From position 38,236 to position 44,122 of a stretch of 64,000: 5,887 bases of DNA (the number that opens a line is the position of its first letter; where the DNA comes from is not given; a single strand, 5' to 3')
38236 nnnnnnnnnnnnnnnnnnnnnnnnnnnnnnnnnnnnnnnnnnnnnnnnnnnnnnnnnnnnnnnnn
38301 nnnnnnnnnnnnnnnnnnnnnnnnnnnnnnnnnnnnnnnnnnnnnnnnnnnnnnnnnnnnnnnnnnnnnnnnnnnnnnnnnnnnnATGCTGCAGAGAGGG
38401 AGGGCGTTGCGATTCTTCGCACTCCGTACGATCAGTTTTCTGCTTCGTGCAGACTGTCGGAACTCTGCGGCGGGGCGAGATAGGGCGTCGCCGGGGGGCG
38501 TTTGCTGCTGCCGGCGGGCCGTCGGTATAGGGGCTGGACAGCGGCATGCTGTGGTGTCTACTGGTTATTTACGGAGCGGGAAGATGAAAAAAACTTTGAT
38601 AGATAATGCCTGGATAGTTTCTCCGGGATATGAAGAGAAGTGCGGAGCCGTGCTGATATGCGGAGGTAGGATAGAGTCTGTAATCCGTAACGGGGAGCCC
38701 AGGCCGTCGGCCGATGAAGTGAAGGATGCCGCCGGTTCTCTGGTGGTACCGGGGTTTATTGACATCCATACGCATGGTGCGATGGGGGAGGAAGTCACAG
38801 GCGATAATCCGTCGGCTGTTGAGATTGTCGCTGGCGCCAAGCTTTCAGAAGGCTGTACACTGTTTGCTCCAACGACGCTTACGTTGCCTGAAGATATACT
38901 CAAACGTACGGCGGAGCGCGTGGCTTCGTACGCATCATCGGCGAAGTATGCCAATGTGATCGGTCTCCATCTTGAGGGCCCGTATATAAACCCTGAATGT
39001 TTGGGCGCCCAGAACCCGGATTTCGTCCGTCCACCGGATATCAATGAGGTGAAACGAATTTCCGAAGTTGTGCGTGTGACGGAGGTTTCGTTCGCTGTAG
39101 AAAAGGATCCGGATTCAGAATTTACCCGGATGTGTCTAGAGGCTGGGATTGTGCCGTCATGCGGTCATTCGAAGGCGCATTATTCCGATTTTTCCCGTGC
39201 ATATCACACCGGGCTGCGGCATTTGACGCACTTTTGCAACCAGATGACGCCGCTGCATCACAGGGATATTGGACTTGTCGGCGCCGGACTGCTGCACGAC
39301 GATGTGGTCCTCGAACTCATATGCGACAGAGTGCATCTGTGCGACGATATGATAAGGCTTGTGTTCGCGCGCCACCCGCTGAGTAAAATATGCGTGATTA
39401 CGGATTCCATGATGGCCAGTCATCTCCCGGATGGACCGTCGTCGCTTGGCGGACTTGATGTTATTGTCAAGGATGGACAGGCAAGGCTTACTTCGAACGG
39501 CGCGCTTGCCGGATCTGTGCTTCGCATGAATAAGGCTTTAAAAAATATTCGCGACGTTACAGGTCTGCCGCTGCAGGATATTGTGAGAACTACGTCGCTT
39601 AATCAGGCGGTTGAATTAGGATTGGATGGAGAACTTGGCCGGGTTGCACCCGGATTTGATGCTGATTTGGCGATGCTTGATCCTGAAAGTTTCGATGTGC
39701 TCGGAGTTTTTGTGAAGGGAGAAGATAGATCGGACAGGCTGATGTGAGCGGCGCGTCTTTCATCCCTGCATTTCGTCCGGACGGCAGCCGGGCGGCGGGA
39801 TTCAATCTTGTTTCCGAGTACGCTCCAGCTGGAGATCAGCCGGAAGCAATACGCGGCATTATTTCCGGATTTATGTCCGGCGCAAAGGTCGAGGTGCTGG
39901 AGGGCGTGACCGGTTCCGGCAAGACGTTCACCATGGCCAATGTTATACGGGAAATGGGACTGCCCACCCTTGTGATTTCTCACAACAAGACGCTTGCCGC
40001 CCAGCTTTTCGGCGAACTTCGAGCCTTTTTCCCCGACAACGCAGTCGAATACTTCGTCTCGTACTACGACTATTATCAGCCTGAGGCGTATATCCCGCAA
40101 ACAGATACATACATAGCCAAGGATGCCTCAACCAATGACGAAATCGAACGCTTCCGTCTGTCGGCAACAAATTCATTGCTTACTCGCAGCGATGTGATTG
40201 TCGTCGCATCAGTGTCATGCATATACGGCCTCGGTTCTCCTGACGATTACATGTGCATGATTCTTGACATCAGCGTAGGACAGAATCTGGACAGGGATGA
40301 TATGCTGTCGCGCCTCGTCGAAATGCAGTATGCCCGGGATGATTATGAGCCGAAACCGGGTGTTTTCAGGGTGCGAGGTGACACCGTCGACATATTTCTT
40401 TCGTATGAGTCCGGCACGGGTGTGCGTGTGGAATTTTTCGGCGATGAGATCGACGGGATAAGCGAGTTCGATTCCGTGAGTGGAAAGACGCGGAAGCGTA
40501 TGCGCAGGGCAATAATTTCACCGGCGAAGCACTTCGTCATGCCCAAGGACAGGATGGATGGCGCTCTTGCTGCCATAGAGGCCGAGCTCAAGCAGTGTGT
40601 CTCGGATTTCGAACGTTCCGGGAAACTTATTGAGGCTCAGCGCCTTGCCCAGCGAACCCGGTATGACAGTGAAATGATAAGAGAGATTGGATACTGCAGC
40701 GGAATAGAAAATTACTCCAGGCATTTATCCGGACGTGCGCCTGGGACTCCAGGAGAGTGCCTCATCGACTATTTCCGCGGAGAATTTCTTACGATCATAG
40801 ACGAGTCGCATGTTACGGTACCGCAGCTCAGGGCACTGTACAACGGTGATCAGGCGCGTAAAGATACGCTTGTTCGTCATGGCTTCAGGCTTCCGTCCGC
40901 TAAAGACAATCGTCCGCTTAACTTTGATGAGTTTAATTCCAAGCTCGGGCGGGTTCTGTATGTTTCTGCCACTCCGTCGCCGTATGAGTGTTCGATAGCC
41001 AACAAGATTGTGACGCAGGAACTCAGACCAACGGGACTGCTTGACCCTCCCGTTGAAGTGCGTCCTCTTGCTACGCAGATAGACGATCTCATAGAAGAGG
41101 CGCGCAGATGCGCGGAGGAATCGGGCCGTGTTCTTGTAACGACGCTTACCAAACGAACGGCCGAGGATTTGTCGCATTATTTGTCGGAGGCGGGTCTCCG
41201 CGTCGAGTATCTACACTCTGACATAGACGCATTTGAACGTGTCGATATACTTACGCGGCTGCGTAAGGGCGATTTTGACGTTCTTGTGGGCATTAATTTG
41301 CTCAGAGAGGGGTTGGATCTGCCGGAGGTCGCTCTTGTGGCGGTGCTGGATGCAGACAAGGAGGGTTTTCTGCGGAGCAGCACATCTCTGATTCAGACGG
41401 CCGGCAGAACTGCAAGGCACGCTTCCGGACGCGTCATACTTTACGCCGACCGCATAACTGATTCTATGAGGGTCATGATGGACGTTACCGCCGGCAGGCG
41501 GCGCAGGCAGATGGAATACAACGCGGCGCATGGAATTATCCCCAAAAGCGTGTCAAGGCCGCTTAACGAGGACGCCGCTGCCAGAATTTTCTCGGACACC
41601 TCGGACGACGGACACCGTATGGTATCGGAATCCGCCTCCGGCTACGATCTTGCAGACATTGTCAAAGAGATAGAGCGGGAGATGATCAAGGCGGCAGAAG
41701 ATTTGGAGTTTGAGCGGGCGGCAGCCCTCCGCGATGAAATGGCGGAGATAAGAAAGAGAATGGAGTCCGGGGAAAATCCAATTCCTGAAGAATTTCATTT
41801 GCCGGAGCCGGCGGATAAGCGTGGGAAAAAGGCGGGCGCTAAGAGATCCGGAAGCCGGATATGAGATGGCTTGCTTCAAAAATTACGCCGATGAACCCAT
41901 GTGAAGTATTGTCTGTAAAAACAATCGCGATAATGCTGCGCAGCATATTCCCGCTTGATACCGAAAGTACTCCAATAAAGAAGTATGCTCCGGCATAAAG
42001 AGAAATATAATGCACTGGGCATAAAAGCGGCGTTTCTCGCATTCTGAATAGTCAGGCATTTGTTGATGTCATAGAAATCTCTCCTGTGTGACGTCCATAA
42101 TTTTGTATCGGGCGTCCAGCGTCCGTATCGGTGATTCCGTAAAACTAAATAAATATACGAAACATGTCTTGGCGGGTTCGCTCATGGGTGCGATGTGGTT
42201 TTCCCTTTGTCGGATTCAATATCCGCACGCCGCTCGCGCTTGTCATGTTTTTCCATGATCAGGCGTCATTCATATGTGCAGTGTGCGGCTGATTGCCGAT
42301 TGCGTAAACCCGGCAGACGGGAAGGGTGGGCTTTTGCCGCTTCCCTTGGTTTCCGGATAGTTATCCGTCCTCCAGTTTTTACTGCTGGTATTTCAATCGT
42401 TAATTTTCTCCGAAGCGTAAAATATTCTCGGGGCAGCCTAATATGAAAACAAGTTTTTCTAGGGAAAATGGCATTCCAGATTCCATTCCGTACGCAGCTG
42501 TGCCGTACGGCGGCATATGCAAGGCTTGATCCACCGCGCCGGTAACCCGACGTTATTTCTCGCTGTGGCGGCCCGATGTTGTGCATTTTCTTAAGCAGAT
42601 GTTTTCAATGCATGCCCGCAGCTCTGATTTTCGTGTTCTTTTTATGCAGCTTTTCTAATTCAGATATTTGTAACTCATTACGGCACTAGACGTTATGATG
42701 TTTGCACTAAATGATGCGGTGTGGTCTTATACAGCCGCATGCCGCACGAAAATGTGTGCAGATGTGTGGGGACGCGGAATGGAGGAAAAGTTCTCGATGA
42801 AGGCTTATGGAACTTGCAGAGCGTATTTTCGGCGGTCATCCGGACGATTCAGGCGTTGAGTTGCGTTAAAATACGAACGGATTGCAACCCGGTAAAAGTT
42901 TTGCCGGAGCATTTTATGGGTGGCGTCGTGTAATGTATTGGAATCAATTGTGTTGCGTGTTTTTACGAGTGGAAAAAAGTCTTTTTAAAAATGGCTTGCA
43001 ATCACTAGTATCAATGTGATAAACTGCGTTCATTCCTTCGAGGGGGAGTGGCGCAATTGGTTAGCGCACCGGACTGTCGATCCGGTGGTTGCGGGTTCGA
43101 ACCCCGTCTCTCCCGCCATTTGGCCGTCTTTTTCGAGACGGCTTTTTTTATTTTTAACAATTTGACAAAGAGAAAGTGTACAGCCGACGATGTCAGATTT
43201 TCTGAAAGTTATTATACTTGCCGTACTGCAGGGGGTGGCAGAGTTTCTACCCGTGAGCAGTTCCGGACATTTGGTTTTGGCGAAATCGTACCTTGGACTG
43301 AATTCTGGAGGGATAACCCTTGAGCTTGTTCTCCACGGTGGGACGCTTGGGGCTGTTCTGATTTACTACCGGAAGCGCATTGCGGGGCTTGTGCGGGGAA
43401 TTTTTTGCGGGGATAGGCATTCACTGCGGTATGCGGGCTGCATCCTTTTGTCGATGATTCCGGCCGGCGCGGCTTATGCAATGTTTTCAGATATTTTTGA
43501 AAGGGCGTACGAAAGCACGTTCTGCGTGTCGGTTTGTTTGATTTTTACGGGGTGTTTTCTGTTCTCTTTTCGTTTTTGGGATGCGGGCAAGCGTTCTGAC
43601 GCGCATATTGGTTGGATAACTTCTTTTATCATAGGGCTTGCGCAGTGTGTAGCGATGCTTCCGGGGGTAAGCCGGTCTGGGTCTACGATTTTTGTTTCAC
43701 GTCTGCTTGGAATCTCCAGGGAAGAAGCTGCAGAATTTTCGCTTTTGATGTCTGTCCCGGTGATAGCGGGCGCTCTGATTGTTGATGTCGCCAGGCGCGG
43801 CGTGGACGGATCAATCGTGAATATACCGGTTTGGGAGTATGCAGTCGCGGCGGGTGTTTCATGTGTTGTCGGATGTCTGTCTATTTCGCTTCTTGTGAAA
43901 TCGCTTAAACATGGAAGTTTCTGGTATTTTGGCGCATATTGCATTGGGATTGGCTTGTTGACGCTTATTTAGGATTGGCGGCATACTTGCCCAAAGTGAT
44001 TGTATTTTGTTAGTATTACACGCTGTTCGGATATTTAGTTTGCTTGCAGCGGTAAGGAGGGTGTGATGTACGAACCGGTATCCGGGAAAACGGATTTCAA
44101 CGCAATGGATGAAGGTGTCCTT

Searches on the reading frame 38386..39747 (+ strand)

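Call 23: search_protein_families(library=pfam, proteins=[window:38386-39747:+], max_evalue=0.0001)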
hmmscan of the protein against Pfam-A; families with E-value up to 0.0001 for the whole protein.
window:38386-39747:+ (453 aa): 2 families
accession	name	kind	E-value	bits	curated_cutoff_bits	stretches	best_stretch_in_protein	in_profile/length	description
PF01979.26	Amidohydro_1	-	6.7e-21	75.3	25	1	119-446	1-343/345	Amidohydrolase family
PF07969.17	Amidohydro_3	-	3.9e-12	46.9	29.7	1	388-438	401-451/472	Amidohydrolase family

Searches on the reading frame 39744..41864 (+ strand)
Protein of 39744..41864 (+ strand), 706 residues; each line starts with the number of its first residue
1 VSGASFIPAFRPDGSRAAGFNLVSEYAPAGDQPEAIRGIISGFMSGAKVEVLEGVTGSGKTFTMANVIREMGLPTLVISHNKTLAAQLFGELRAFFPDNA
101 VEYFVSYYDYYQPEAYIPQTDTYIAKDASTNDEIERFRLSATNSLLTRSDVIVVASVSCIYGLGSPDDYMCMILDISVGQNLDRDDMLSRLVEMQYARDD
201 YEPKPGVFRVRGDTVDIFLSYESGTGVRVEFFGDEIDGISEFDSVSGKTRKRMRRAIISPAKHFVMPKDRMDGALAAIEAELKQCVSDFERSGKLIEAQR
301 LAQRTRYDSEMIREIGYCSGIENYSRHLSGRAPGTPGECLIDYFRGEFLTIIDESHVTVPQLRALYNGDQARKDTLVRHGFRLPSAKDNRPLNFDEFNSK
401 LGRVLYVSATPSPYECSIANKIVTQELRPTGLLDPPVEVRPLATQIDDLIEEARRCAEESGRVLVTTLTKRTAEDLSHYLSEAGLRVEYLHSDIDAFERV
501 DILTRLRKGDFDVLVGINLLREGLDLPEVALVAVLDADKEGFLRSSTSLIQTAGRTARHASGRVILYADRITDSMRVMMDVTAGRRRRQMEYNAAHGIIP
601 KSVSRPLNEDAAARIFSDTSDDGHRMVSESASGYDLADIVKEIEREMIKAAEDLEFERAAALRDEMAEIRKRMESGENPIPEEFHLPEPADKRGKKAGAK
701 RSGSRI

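Call 23: search_protein_families(library=pfam, proteins=[window:39744-41864:+], max_evalue=0.0001)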
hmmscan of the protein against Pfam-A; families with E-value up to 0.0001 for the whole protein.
window:39744-41864:+ (706 aa): 5 families
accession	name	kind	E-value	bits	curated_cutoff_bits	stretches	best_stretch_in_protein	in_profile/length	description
PF17757.6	UvrB_inter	-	5.2e-32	110.3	22.9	1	174-264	1-91/91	UvrB interaction domain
PF00271.37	Helicase_C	-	4.1e-20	72.5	23.5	1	448-559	5-109/110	Helicase conserved C-terminal domain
PF12344.14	UvrB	-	7.4e-17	61.4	27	1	566-607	1-42/43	Ultra-violet resistance protein B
PF04851.21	ResIII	-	1.3e-08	35.3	22.5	1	31-107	7-84/164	Type III restriction enzyme, res subunit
PF02151.25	UVR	-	1.1e-07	31.7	21.5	1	640-671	4-35/36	UvrB/uvrC motif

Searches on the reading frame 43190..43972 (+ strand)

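Call 23: search_protein_families(library=pfam, proteins=[window:43190-43972:+], max_evalue=0.0001)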
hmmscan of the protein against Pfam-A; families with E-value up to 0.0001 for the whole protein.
window:43190-43972:+ (260 aa): 1 family
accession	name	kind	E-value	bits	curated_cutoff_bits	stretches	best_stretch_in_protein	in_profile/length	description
PF02673.24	BacA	-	6.9e-68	229.6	33.4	1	8-257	2-257/257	Bacitracin resistance protein BacA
